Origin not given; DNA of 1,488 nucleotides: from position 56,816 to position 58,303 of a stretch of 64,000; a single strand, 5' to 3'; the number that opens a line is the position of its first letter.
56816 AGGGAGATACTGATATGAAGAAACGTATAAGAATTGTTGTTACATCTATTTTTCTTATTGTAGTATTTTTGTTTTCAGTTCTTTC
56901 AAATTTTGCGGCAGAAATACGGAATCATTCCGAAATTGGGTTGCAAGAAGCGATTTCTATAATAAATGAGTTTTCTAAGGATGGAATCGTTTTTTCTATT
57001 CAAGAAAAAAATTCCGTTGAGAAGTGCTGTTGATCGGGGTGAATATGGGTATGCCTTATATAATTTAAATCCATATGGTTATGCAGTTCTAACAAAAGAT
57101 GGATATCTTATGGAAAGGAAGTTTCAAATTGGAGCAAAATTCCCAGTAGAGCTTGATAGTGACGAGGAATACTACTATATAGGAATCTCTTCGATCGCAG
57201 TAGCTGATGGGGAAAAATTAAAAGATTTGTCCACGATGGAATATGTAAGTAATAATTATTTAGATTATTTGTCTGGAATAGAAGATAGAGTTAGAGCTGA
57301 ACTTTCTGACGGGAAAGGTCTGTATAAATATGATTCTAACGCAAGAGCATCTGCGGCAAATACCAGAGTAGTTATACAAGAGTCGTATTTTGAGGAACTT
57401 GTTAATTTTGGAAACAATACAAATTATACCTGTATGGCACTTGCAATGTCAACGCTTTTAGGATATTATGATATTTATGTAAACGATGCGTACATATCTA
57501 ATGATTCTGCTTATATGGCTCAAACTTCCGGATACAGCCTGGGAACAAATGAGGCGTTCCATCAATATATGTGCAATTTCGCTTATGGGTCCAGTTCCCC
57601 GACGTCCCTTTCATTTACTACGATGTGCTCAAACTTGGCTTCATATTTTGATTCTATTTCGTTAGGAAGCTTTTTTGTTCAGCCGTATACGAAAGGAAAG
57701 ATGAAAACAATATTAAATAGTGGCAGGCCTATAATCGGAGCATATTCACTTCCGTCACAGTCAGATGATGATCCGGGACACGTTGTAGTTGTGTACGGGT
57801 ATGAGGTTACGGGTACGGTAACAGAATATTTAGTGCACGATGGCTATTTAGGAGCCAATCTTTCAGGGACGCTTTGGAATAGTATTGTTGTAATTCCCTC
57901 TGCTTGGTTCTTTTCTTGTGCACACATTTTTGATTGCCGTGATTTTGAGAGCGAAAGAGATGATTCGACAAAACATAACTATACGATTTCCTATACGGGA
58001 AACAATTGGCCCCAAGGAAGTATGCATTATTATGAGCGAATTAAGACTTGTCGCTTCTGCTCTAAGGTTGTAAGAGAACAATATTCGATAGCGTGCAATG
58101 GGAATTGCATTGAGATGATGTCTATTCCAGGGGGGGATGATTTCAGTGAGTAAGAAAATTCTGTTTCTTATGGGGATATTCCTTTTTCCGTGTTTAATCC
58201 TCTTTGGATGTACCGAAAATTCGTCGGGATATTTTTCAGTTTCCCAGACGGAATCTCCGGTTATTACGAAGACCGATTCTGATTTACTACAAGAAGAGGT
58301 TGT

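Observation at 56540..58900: AT-rich 2.3-kb insertion between rpoC and rpsL encoding a secreted cysteine peptidase and a coupled lipoprotein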

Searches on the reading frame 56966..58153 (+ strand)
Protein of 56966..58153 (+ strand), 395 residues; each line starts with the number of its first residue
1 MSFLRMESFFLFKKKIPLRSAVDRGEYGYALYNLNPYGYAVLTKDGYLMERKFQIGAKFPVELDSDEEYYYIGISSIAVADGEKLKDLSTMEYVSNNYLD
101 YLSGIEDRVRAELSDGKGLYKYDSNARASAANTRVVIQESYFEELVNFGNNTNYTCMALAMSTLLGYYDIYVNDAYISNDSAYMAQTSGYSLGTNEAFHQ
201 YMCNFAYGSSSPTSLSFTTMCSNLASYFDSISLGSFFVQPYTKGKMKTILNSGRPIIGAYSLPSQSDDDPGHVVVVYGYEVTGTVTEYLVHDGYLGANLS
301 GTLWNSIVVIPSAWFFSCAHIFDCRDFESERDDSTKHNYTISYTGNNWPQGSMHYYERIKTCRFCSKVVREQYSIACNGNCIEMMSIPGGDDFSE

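Call 4: search_protein_families(library=pfam, proteins=[window:56966-58153:+], max_evalue=1)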
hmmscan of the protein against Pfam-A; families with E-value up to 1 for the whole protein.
window:56966-58153:+ (395 aa): 2 families
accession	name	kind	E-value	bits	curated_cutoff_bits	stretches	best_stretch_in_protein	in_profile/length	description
PF13529.12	Peptidase_C39_2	-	0.00085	20.3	24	1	151-292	11-141/143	Peptidase_C39 like family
PF12385.14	Peptidase_C70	-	0.13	12.6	19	1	231-293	68-123/141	Papain-like cysteine protease AvrRpt2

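Call 5: search_protein_families(library=ncbifam, proteins=[window:56966-58153:+], max_evalue=1)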
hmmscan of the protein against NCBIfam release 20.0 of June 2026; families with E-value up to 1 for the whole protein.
window:56966-58153:+ (395 aa): 1 family
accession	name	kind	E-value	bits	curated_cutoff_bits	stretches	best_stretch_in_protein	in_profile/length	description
NF045837.1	Mplas_Cys_pep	subfamily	1.2e-05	25.4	45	1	235-296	139-195/240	putative cysteine peptidase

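Call 6: search_solved_structures(query=window:56966-58153:+, max_evalue=10, show_alignments=2)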
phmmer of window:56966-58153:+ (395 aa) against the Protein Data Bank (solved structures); distinct sequences matched with E-value up to 10: 0.

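Call 34: search_protein_representatives(alignment_id=A1)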
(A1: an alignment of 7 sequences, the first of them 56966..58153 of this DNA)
Query: 7 sequences, 415 profile positions. Proteins with E-value up to 0.001 (for the whole library): 1331; up to 1e-10: 415; up to 1e-30: 87. The best 150 are listed.
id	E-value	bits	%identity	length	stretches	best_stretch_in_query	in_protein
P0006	7.1e-163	559.1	-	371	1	3-363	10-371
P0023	2.5e-160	550.7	-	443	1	1-412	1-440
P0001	3.3e-137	474.5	-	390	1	51-412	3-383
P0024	1.1e-125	436.5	-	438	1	1-397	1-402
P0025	2.7e-115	402.3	-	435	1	9-406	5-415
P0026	1.6e-112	393.2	-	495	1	8-400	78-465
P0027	6.7e-110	384.6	-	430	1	9-399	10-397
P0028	3.1e-107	375.8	-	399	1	3-362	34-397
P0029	9.0e-106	371.0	-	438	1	4-398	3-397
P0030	2.7e-105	369.4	-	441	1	11-412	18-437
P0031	9.8e-105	367.6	-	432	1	12-394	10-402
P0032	1.6e-98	347.1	-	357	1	7-362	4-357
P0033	3.6e-98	345.9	-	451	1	4-397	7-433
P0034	1.1e-97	344.4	-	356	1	10-361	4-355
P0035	2.5e-97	343.2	-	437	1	10-409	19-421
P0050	2.5e-89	316.8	-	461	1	6-411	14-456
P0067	3.4e-64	234.0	-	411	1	9-411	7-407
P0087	2.8e-49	184.9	-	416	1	6-410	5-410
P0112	4.4e-27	111.8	-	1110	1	23-376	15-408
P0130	2.4e-22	96.2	-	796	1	9-411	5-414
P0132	4.2e-22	95.4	-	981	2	173-387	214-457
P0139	3.9e-21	92.2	-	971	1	12-394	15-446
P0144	1.8e-20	90.0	-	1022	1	8-375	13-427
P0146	4.6e-20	88.7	-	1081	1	6-409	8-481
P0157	2.3e-19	86.3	-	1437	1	14-377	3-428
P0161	3.7e-19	85.7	-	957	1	8-395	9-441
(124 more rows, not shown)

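Call 39: search_protein_families(library=pfam, alignment_id=A4, max_evalue=0.01)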
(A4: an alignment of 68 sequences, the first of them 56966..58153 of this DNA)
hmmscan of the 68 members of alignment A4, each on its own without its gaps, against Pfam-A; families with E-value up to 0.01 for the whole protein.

A. member 1, window:56966-58153:+ (395 aa): 1 family
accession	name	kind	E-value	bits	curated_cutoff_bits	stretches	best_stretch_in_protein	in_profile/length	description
PF13529.12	Peptidase_C39_2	-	0.00085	20.3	24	1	151-292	11-141/143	Peptidase_C39 like family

B. families by the number of members that match (of 68 scanned): 6 families
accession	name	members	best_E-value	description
PF13529.12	Peptidase_C39_2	28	1.5e-07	Peptidase_C39 like family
PF01640.23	Peptidase_C10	1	0.0011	Peptidase C10 family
PF06022.16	Cir_Bir_Yir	1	0.0021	Plasmodium variant antigen protein Cir/Yir/Bir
PF15038.11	Jiraiya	1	0.0066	Jiraiya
PF11313.14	DUF3116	1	0.0078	Protein of unknown function (DUF3116)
PF13049.11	DUF3910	1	0.0089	Protein of unknown function (DUF3910)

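Call 40: find_encoding_contigs(protein=P0023, flank=5000, max_places=3)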
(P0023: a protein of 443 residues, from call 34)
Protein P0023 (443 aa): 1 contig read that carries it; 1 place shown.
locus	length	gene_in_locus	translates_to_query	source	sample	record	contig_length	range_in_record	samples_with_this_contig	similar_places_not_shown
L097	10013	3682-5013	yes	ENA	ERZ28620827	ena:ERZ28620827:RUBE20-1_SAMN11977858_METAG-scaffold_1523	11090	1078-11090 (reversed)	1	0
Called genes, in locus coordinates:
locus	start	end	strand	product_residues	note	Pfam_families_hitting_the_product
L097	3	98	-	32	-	?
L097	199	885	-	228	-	PF00574:CLP_protease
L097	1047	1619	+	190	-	PF06130:PTAC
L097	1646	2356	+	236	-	-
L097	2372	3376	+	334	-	PF14057:GGGtGRT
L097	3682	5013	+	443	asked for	PF13529:Peptidase_C39_2 (weak)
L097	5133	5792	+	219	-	-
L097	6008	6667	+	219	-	-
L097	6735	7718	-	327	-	PF08279:HTH_11, PF03099:BPL_LplA_LipB, PF16917:BPL_LplA_LipB_2 (weak)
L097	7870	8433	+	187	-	PF12822:ECF_trnsprt (weak), PF02632:BioY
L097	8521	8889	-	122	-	PF04480:DUF559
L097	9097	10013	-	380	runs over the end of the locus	PF01702:TGT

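Call 42: find_encoding_contigs(protein=P0050, flank=4000, max_places=3)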
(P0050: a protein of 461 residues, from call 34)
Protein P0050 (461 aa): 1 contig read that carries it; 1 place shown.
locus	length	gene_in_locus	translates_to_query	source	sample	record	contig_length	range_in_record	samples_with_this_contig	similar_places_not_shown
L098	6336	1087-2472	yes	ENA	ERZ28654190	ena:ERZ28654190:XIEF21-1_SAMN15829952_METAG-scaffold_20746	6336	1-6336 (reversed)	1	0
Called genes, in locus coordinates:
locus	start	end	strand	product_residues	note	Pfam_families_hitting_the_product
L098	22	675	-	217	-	PF13292:DXP_synthase_N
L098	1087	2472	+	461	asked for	-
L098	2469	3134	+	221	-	-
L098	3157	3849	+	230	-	-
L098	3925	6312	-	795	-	PF02463:SMC_N (faint), PF17760:UvrA_inter, PF17755:UvrA_DNA-bind, PF00005:ABC_tran (faint), PF13304:AAA_21 (faint)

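Call 52: predict_structure(alignment_id=A4)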
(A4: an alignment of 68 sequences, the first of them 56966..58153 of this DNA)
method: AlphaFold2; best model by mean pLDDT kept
length: 395 residues; sequences in the alignment: 68
mean_pLDDT: 86.3   pTM: 0.83
mean pLDDT of the five models: 86.3, 85.0, 84.8, 84.5, 84.2
residues with pLDDT >= 90: 241; 70-90: 103; 50-70: 39; < 50: 12
segments of 3 or more residues with pLDDT < 50: 1-6, 392-395
pLDDT, mean of each block of 10 residues (from residue 1): 53 95 94 95 94 90 97 96 95 93 91 74 59 94 94 92 96 87 91 95 95 89 92 87 87 94 68 95 93 83 87 93 75 70 89 90 81 84 60 44
secondary structure, 60 per line:
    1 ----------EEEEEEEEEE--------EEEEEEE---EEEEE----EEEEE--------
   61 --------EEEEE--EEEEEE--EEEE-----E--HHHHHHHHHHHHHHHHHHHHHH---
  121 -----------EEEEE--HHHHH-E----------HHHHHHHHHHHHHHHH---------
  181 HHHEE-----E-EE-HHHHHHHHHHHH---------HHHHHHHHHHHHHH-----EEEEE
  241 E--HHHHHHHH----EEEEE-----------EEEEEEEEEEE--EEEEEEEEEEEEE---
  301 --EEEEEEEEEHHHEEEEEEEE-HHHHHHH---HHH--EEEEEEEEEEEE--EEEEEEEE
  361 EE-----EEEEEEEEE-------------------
elements in order: E11-20 E29-35 E39-43 E48-52 E69-73 E76-81 E84-87 H96-117 E132-136 H139-143 H156-171 H196-207 H217-230 E236-241 H244-251 E256-260 E272-282 E285-297 E303-311 E315-322 H324-330 E339-350 E353-362 E368-376

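Call 56: fold_search(model_id=the predicted structure, library=pdb)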
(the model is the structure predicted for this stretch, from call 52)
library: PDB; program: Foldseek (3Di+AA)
matches with E <= 10: 658; with E <= 0.001: 0
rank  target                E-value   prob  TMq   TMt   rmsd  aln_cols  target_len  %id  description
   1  1x9y_A                3.6e-03  0.98  0.34  0.37  13.8       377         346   11  The prostaphopain B structure (released 2004-11-23)
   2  7pck_B                3.6e-03  0.97  0.23  0.28  11.8       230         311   12  CRYSTAL STRUCTURE OF WILD TYPE HUMAN PROCATHEPSIN K (released 1999-10-25)
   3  1npz_A                4.0e-03  0.91  0.20  0.33  13.8       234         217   12  Crystal structures of Cathepsin S inhibitor complexes (released 2003-04-15)
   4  6czs_A                4.2e-03  0.99  0.24  0.29  11.8       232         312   10  Crystal structure of human pro-cathepsin H C26S mutant (released 2018-08-08)
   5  7pck_A                4.2e-03  0.97  0.23  0.28  11.7       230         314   11  CRYSTAL STRUCTURE OF WILD TYPE HUMAN PROCATHEPSIN K (released 1999-10-25)
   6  2f1g_A                5.9e-03  0.85  0.20  0.31  13.7       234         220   14  Cathepsin S in complex with non-covalent 2-(Benzoxazol-2-ylamino)-acetamide (released 2006-04-04)
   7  4mzs_A                6.2e-03  0.98  0.25  0.41  11.5       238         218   15  Mouse cathepsin s with covalent ligand (3S,4S)-1-[(2-CHLOROPHENYL)SULFONYL]-N-[(2E)-2-IMINOETHYL]-4-(MORPHOLIN-4-YLCAR (released 2014-08-20)
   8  3n4c_B                6.2e-03  0.93  0.21  0.35  13.4       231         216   13  6-Phenyl-1H-imidazo[4,5-c]pyridine-4-carbonitrile as cathepsin S inhibitors (released 2011-04-06)
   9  5qbu_A                6.6e-03  0.95  0.22  0.36  11.9       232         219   12  Crystal structure of human Cathepsin-S with bound ligand (released 2017-12-20)
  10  2fq9_A                6.6e-03  0.85  0.19  0.32  13.8       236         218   12  Cathepsin S with nitrile inhibitor (released 2006-03-21)
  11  7qkb_B                7.0e-03  0.97  0.23  0.38  11.8       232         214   12  Crystal structure of human Cathepsin L in complex with covalently bound GC376 (released 2022-12-28)
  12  5qch_D                7.3e-03  0.87  0.20  0.32  13.8       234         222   12  Crystal structure of human Cathepsin-S with bound ligand (released 2017-12-20)
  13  1snk                  8.2e-03  0.92  0.21  0.35  12.0       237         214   11  Cathepsin K complexed with carbamate derivatized norleucine aldehyde (released 2004-06-22)
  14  9gj2_B                8.2e-03  0.85  0.20  0.32  13.6       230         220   14  Crystal structure of human cathepsin S produced in insect cells in complex with ketoamide 13b (released 2024-09-04)
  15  5qbu_B                1.1e-02  0.92  0.22  0.36  11.9       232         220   12  Crystal structure of human Cathepsin-S with bound ligand (released 2017-12-20)
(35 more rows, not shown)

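Call 62: search_protein_families(library=padloc, proteins=[window:56966-58153:+], max_evalue=0.1)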
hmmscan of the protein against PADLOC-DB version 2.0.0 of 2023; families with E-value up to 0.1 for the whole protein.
window:56966-58153:+ (395 aa): 0 families

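Call 63: search_protein_families(library=phrogs, proteins=[window:56966-58153:+], max_evalue=0.1)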
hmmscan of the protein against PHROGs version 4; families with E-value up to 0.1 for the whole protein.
window:56966-58153:+ (395 aa): 0 families

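Call 70: search_solved_structures(query=A4, max_evalue=1, show_alignments=2)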
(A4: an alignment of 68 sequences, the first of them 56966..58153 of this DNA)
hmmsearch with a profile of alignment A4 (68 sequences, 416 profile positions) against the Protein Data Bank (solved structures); distinct sequences matched with E-value up to 1: 1.
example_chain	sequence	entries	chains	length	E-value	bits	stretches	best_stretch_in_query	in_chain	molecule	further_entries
6hcg_A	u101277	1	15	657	0.46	12.6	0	5-101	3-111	Type II secretion system protein D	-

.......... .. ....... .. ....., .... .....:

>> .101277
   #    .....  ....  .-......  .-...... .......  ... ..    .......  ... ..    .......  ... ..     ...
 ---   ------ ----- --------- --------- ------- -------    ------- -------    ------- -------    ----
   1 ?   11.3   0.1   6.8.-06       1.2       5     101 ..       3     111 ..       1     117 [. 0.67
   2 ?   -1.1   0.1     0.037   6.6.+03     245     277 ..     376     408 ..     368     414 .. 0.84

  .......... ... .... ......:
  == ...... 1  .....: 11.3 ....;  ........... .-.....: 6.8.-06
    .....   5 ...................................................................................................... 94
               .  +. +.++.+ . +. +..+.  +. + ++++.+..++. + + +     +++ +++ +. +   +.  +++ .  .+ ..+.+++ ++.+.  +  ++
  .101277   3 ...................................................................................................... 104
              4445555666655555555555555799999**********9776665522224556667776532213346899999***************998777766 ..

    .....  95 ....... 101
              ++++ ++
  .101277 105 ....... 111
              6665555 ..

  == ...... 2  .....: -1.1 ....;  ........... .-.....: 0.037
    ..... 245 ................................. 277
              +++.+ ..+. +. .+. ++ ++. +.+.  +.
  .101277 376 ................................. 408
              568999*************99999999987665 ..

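Call 73: find_related_loci(query=A1, collection=metagenome_contigs, flank=4000)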
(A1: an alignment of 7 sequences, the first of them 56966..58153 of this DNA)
Query A1 (395 aa) in metagenome_contigs; peptide patterns used: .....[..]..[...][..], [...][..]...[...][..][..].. (x = any residue, [..] = any of these).
40 stretches matched a pattern; 9 encode a relative of the query (tblastn E <= 1e-3); 9 distinct loci.
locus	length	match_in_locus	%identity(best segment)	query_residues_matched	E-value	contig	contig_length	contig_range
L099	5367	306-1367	27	10-383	2e-28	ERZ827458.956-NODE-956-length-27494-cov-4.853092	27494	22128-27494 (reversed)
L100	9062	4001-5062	27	10-383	2e-28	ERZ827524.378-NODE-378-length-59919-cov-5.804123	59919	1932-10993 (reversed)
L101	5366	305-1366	27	10-383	3e-26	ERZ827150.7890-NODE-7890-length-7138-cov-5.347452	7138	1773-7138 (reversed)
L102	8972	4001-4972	28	10-335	1e-25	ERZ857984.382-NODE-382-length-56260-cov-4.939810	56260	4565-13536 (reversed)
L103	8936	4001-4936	28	10-323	2e-24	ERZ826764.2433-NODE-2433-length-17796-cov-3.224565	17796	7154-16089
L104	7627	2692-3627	29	10-323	2e-24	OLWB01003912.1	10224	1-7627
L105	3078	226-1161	29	10-323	2e-24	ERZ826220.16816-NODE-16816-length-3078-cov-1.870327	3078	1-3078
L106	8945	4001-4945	26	45-383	7e-18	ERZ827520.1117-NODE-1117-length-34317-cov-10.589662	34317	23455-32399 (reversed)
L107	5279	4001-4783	27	102-382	1e-17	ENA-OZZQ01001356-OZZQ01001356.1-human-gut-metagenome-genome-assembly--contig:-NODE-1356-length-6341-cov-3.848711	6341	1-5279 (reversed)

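Call 74: find_related_loci(query=A1, collection=viral_contigs, flank=4000)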
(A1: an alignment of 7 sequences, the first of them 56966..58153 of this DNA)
Query A1 (395 aa) in viral_contigs; peptide patterns used: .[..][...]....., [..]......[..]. (x = any residue, [..] = any of these).
9 stretches matched a pattern, but none encodes a relative of the query by tblastn (E <= 1e-3).
